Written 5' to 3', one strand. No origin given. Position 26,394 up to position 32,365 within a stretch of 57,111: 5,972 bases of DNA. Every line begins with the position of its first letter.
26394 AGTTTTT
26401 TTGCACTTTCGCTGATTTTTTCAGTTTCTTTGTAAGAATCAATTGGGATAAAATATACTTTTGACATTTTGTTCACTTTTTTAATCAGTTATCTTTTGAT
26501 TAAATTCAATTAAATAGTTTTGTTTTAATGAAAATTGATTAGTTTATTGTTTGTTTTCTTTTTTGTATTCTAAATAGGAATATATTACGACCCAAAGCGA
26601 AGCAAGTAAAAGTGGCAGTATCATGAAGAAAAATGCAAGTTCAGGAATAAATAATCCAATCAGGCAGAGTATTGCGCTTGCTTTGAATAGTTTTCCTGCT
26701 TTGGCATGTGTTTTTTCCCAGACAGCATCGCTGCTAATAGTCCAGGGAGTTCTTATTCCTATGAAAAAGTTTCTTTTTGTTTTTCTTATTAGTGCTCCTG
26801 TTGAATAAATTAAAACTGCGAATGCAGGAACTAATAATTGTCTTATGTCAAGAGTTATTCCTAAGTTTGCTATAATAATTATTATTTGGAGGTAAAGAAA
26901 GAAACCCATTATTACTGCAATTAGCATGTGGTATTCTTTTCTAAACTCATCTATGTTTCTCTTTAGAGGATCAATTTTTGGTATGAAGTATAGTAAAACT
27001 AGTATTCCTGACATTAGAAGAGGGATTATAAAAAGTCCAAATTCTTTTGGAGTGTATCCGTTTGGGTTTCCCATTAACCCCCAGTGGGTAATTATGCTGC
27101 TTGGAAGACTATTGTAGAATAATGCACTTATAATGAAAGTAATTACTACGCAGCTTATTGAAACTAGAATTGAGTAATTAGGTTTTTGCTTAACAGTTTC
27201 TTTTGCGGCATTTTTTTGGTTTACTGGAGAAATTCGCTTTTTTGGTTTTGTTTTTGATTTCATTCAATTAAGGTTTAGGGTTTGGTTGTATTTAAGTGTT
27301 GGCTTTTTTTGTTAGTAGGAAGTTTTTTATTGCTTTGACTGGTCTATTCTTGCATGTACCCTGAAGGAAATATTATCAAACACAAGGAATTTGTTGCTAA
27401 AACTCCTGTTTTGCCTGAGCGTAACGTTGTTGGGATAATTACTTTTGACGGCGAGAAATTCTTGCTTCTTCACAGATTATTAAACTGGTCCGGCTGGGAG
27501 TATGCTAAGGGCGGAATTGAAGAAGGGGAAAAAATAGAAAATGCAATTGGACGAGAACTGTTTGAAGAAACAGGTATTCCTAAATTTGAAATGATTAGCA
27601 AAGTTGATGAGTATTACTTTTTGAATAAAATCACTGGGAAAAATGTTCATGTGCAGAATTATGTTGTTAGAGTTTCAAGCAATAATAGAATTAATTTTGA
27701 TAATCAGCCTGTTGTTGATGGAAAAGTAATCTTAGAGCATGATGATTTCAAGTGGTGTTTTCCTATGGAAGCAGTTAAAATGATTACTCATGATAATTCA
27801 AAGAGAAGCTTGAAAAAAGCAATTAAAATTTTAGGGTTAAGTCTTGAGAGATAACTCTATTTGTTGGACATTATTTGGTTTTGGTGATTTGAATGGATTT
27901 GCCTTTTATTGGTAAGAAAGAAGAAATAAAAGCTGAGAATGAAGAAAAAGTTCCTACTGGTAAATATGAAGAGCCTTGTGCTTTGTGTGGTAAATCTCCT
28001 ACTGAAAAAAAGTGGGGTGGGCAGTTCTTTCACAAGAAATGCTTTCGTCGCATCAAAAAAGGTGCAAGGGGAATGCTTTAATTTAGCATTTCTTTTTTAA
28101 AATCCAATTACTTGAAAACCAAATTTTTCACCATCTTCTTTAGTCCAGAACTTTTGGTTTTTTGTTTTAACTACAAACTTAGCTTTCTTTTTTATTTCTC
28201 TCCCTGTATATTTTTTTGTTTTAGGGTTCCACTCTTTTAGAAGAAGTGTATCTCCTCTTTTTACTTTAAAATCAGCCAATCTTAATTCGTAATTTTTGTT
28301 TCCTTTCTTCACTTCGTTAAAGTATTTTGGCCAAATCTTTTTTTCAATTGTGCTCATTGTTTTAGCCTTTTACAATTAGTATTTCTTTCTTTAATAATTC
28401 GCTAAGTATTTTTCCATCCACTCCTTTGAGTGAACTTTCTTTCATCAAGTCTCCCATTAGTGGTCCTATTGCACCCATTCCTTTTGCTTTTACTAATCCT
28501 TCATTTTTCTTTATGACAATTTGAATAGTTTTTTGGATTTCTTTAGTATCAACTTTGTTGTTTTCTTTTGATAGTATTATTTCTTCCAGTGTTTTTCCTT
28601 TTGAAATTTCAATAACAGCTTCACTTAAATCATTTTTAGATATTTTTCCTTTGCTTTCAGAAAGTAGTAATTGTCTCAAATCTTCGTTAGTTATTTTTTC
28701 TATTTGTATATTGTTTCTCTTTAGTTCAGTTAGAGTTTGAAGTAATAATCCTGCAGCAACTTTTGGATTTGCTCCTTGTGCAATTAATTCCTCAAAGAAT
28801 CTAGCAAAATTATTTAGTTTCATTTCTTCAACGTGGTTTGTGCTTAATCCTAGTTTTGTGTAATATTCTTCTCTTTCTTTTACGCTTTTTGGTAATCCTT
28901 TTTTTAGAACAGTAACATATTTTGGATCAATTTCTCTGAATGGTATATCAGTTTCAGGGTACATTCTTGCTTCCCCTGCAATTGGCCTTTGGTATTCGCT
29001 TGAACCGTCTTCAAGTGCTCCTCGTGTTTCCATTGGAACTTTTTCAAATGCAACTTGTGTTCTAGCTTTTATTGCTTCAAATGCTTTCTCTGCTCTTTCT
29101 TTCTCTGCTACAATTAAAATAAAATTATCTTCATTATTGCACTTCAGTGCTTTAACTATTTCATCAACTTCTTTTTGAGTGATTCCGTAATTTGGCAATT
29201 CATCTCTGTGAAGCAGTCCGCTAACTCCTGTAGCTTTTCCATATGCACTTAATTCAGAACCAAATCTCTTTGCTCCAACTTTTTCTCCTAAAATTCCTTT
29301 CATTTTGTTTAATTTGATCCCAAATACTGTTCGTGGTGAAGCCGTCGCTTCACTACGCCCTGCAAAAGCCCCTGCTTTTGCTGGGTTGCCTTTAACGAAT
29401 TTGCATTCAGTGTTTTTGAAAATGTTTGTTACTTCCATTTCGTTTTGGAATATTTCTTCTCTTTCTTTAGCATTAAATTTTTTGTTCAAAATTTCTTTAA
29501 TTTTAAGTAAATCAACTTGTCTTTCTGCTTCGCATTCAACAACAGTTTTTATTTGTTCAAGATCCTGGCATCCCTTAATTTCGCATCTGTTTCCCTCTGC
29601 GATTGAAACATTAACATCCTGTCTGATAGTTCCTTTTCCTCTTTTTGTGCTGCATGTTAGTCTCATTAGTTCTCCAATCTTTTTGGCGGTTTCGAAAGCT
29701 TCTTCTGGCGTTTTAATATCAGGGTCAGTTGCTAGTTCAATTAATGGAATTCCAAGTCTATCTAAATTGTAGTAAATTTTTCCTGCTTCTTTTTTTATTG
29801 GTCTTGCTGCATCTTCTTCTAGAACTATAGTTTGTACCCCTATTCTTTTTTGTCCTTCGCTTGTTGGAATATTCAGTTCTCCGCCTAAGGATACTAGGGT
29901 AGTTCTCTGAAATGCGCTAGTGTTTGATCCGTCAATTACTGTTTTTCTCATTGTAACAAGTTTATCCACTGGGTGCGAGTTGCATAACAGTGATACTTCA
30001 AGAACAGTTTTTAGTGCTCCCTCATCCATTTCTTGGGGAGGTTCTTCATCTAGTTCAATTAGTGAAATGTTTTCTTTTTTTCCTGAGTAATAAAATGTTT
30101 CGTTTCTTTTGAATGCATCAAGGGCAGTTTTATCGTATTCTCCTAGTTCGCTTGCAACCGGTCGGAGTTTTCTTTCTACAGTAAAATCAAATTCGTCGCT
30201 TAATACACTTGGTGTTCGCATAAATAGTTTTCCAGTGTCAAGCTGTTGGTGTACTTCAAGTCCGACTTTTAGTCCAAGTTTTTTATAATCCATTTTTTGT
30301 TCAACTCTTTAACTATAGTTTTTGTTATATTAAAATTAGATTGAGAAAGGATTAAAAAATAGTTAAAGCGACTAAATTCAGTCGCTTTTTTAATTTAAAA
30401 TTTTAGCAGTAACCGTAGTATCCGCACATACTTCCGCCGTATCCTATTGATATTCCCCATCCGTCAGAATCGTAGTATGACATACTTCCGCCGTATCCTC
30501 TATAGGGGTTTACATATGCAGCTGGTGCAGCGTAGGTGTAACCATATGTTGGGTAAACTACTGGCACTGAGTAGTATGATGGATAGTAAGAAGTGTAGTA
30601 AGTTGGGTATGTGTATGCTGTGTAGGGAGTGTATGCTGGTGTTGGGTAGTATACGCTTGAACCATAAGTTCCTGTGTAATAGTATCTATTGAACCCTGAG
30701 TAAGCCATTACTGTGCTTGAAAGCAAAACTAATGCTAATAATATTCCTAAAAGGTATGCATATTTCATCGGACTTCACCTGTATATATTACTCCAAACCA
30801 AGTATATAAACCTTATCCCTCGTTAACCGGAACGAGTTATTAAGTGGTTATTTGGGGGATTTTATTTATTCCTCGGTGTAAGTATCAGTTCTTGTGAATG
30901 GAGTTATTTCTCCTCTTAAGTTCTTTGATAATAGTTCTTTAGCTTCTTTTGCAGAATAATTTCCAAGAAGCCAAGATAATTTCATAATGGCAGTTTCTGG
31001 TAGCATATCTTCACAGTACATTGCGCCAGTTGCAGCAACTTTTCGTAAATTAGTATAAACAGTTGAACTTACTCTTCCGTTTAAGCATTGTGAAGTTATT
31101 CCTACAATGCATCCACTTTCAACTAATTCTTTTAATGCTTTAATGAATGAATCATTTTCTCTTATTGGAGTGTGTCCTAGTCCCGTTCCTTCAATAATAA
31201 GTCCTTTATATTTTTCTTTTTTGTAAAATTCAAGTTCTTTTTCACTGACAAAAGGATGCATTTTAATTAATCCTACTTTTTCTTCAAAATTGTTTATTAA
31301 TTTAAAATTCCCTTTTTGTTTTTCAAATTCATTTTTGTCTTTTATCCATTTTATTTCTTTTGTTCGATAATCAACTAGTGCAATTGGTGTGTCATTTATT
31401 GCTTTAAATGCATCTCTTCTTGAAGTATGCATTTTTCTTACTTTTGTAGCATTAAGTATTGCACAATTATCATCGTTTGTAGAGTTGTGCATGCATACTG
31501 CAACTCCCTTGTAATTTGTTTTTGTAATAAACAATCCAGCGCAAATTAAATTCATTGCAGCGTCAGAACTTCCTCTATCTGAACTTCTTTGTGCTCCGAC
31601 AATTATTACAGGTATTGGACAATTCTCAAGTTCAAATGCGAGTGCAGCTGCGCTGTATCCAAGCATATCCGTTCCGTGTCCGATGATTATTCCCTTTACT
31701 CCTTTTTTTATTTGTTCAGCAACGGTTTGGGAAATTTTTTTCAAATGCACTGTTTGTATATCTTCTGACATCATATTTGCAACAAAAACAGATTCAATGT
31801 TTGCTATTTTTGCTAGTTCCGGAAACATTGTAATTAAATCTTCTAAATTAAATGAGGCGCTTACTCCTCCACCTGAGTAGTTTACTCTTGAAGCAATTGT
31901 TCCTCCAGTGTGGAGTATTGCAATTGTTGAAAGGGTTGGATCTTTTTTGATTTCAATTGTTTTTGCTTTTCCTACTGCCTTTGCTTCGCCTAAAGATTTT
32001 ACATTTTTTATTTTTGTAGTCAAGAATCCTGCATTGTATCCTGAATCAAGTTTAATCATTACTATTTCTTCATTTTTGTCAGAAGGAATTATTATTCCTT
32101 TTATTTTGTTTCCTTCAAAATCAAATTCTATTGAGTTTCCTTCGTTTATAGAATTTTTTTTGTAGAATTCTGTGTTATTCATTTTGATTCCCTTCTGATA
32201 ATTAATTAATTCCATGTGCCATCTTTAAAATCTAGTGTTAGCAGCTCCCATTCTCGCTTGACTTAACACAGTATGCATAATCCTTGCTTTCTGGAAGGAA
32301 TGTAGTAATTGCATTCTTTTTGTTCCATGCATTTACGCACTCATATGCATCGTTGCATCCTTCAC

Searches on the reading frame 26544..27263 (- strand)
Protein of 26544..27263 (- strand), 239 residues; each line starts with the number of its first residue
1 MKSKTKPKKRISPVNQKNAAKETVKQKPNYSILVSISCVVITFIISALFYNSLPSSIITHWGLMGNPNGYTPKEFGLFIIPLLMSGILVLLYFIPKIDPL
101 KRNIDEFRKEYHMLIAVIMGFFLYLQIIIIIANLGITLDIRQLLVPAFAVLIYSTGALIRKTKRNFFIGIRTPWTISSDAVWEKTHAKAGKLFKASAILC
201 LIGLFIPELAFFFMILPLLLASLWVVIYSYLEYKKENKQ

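Call 57: search_protein_families(library=pfam, proteins=[window:26544-27263:-], max_evalue=0.001)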
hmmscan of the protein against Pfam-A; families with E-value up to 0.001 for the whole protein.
window:26544-27263:- (239 aa): 2 families
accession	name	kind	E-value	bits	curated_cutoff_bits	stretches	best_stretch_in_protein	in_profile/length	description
PF13630.11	SdpI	-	4.3e-16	59.2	28.2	1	161-229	1-71/71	SdpI/YfhL protein family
PF07853.16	DUF1648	-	7.5e-15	54.8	28.7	1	39-84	3-48/49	Domain of unknown function (DUF1648)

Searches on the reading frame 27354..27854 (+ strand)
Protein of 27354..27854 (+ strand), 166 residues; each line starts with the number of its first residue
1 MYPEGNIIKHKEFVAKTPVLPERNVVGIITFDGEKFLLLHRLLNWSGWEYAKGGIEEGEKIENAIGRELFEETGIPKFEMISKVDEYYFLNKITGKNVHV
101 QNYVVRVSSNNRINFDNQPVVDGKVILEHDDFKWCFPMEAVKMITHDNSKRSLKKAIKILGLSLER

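Call 57: search_protein_families(library=pfam, proteins=[window:27354-27854:+], max_evalue=0.001)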
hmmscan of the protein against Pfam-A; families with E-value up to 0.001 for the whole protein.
window:27354-27854:+ (166 aa): 1 family
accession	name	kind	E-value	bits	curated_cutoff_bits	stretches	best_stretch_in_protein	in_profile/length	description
PF00293.34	NUDIX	-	3.5e-15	56.6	21.1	1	23-151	3-128/134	NUDIX domain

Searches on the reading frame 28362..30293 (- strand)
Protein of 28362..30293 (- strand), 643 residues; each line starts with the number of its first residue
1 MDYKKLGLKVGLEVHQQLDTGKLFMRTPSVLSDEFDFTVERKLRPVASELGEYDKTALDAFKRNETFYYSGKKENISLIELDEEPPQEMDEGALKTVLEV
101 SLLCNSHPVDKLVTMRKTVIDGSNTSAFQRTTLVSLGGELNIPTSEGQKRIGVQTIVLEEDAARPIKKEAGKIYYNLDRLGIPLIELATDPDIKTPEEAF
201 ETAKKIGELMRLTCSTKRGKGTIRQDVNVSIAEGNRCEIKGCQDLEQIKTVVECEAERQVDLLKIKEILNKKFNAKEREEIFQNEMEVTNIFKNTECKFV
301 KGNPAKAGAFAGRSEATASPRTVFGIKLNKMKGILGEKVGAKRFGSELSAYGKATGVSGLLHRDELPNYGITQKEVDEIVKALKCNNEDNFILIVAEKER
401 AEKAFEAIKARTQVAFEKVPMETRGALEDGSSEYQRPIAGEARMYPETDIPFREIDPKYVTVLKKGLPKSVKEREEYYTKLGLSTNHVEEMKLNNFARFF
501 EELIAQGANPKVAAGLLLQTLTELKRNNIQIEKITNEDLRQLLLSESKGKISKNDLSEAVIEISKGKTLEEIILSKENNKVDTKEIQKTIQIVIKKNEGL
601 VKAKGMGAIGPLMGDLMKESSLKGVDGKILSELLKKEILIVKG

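Call 57: search_protein_families(library=pfam, proteins=[window:28362-30293:-], max_evalue=0.001)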
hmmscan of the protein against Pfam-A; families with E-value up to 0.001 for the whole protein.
window:28362-30293:- (643 aa): 3 families
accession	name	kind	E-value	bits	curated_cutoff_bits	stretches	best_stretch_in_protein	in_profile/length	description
PF02934.20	GatB_N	-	9.8e-51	173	23.4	1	9-460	2-276/277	GatB/GatE catalytic domain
PF02637.23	GatB_Yqey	-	1.7e-16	60.9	27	1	498-638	1-148/148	GatB domain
PF02938.19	GAD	-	8.2e-07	29.6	23.4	1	321-404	9-94/95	GAD domain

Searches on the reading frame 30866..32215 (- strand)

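Call 57: search_protein_families(library=pfam, proteins=[window:30866-32215:-], max_evalue=0.001)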
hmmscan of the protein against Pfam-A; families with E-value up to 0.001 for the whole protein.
window:30866-32215:- (449 aa): 3 families
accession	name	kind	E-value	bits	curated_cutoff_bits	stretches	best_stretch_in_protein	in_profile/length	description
PF00710.25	Asparaginase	-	1.5e-54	184.9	22.5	1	98-290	2-187/193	Asparaginase, N-terminal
PF17763.6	Asparaginase_C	-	8.2e-24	84.2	34.6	1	313-424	1-108/114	Glutaminase/Asparaginase C-terminal domain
PF18195.6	GatD_N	-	5.7e-09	35.6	25.7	1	24-73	2-52/54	GatD N-terminal domain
